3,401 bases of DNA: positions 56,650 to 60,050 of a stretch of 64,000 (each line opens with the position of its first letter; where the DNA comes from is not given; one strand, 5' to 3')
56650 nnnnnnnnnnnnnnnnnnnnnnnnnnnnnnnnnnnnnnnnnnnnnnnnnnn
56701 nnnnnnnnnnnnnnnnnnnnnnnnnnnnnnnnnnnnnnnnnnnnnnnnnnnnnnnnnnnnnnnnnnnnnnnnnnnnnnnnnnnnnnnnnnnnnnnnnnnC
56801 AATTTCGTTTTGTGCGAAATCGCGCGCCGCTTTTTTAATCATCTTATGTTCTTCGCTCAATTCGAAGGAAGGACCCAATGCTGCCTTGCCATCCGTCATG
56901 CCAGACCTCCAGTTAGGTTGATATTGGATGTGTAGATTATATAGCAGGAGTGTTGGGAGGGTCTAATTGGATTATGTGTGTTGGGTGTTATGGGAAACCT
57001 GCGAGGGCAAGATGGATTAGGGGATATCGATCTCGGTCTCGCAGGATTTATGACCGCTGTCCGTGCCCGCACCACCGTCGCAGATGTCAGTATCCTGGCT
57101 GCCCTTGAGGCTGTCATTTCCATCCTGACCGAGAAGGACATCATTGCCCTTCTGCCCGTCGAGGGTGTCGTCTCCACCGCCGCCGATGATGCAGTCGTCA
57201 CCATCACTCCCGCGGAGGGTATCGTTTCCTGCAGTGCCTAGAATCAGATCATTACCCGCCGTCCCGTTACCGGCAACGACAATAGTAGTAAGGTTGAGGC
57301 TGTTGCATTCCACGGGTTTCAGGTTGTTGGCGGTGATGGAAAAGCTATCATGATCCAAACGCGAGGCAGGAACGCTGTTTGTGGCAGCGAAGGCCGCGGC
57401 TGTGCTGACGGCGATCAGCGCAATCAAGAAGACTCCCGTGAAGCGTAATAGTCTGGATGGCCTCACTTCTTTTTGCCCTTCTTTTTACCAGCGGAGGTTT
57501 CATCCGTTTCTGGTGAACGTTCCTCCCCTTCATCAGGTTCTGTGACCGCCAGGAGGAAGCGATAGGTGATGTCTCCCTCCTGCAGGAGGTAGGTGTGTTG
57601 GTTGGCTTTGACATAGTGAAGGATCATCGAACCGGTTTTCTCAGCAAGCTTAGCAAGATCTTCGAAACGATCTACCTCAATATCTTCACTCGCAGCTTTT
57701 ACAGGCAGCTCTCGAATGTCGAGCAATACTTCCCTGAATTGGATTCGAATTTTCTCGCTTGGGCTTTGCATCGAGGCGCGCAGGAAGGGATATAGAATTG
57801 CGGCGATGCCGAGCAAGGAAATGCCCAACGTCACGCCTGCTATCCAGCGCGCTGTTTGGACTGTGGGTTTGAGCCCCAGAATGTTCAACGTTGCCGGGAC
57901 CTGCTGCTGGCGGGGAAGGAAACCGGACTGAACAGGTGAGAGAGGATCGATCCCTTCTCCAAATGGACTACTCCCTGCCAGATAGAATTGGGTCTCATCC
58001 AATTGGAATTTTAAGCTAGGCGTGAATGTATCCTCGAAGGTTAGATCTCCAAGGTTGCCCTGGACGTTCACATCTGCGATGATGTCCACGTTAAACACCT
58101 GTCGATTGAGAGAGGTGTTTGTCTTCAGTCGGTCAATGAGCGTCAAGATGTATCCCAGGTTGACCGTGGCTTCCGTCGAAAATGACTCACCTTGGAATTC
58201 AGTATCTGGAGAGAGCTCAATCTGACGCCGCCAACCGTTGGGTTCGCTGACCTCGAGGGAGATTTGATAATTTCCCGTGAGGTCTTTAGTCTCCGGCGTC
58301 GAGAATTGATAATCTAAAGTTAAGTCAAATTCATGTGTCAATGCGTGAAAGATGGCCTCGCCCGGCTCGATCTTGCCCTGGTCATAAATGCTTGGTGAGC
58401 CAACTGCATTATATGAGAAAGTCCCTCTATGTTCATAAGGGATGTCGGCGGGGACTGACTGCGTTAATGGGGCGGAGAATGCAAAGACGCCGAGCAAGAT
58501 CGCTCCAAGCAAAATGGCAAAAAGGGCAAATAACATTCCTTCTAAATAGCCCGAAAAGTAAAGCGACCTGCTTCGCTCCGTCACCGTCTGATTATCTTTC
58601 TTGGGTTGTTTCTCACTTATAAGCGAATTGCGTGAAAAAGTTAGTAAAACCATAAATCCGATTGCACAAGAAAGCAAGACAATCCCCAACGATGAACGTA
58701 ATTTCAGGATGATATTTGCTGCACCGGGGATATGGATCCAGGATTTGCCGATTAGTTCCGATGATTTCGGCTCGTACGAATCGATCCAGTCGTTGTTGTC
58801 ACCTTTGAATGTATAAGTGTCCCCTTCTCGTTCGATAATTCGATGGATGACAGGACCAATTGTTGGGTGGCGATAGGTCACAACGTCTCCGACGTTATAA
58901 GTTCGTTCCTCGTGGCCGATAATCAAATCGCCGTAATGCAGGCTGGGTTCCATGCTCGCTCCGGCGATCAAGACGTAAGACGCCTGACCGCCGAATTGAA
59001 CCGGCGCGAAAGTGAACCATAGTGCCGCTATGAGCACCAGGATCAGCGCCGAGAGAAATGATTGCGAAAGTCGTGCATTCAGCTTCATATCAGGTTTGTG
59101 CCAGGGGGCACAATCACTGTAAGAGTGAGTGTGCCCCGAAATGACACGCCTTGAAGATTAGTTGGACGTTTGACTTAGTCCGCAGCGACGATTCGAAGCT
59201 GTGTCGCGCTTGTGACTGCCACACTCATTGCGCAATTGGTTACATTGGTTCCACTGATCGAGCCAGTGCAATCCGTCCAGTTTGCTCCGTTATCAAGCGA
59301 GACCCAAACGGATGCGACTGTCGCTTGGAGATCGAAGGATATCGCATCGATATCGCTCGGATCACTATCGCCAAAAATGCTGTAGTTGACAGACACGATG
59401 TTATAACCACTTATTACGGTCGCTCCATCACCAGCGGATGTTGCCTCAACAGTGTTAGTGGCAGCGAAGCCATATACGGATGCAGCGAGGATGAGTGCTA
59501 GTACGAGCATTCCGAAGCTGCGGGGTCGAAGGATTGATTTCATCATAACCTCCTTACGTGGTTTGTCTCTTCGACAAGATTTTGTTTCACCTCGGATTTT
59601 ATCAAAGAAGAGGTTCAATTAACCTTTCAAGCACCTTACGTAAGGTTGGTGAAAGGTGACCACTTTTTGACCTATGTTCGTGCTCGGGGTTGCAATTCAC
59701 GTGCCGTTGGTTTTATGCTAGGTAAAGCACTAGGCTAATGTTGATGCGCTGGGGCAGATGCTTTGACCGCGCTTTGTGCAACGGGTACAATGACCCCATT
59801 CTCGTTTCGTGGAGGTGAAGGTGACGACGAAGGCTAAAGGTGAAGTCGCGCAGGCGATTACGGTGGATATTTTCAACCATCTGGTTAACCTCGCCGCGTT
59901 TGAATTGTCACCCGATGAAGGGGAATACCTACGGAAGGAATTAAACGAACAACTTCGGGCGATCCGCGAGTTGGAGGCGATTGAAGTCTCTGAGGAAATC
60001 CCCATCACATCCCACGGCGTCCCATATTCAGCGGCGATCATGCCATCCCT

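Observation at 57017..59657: SipW-type signal peptidase fused to a large membrane/ecto-domain, flanked by two small secreted proteins sharing a dedicated signal-peptide motif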

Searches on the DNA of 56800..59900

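Call 74: search_rna_families(source=window, start=56800, end=59900, threshold=evalue, max_evalue=1)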
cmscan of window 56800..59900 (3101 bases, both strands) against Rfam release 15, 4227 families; matches with E-value up to 1: 0.
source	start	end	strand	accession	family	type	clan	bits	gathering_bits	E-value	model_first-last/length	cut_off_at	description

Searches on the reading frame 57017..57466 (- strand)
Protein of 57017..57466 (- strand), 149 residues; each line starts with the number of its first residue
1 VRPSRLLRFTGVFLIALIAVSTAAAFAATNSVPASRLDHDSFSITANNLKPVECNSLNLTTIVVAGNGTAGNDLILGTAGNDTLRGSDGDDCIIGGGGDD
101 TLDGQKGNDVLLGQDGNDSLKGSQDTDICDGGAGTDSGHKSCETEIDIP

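Call 3: search_protein_families(library=pfam, proteins=[window:57017-57466:-], max_evalue=1)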
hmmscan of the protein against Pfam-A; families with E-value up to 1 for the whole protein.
window:57017-57466:- (149 aa): 2 families
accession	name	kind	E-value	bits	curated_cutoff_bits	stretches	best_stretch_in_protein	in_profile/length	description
PF00353.25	HemolysinCabind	-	4.5e-17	62.1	23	2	68-102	2-36/36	RTX calcium-binding nonapeptide repeat (4 copies)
PF01391.23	Collagen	-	0.018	15.3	27.2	1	68-123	4-59/60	Collagen triple helix repeat (20 copies)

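Call 4: search_protein_families(library=ncbifam, proteins=[window:57017-57466:-], max_evalue=1)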
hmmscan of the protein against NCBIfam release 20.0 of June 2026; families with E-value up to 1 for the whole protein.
window:57017-57466:- (149 aa): 10 families
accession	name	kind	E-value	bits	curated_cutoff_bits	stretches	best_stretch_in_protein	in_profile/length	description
NF046115.1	Ca_rpt_SMc04171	equivalog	2.5e-12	46.7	625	1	69-136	411-478/574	SMc04171 family calcium-binding repeat protein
NF033943.0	RTX_toxin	subfamily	1.8e-10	39.7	1000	1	67-136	700-770/930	RTX family hemolysin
NF035945.1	Zn_serralysin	subfamily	9.9e-10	38.2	500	1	66-136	322-391/462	serralysin family metalloprotease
NF033203.1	entero_EhxA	exception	7.7e-09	34.3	2000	1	67-127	724-784/997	enterohemolysin EhxA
NF053766.1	ZapA_metallo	exception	4.4e-07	29.3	940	1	66-120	333-387/483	ZapA family metalloprotease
NF050046.1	PueAB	exception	6.6e-06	24.8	670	2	93-137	372-416/616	polyurethane esterase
NF052454.1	BtaGlycanEglC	equivalog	0.00059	18.9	700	2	53-108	90-145/459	endo-1,3-1,4-beta-glycanase EglC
NF038329.2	gly_rich_SclB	equivalog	0.0058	15.6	325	1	68-134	271-337/442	LPXTG-anchored collagen-like adhesin Scl2/SclB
NF038330.1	adhesin_SclA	exception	0.091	12.4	400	1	67-136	125-194/405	LPXTG-anchored collagen-like adhesin Scl1/SclA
NF051884.1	ProteaseSapA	equivalog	0.86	8.2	1200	1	68-110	319-359/644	protease SapA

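Call 57: find_homologous_proteins(query=window:57017-57466:-, max_evalue=0.001)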
Query window:57017-57466:- (149 aa): 318 proteins with E <= 0.001 among 576 candidates; the best 120 are listed.
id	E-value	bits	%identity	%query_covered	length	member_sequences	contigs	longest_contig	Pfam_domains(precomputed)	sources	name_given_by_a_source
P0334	1.1e-78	280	87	100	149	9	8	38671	PF00353.26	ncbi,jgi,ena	-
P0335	8.8e-78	277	88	100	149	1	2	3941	PF00353.26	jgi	-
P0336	2.5e-77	276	85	100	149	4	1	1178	PF00353.26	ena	-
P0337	3.2e-77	275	86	100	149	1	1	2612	PF00353.26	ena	-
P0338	4.5e-77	275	86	100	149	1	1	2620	PF00353.26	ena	-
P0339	7.5e-77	274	85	100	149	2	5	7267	PF00353.26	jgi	jgi:Ca2+-binding RTX toxin-like protein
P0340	1.8e-76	273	85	100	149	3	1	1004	PF00353.26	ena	-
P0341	2.1e-76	273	85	100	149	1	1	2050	PF00353.26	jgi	jgi:Ca2+-binding RTX toxin-like protein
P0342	4.9e-76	272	85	100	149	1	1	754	PF00353.26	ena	-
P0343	1.5e-75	270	85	100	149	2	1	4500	PF00353.26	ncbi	-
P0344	6.9e-75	268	84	100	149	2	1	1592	PF00353.26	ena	-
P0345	8.2e-75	268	85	100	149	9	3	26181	PF00353.26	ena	-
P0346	2.8e-74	266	83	100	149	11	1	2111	PF00353.26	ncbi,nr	ncbi:MAG: hypothetical protein IMY80_05345 [Chloroflexi bacterium]|nr:hypothetical protein [Chlorofl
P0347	4.8e-74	265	83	100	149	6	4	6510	PF00353.26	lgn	-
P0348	5.9e-74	265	83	100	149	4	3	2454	PF00353.26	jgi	jgi:Ca2+-binding RTX toxin-like protein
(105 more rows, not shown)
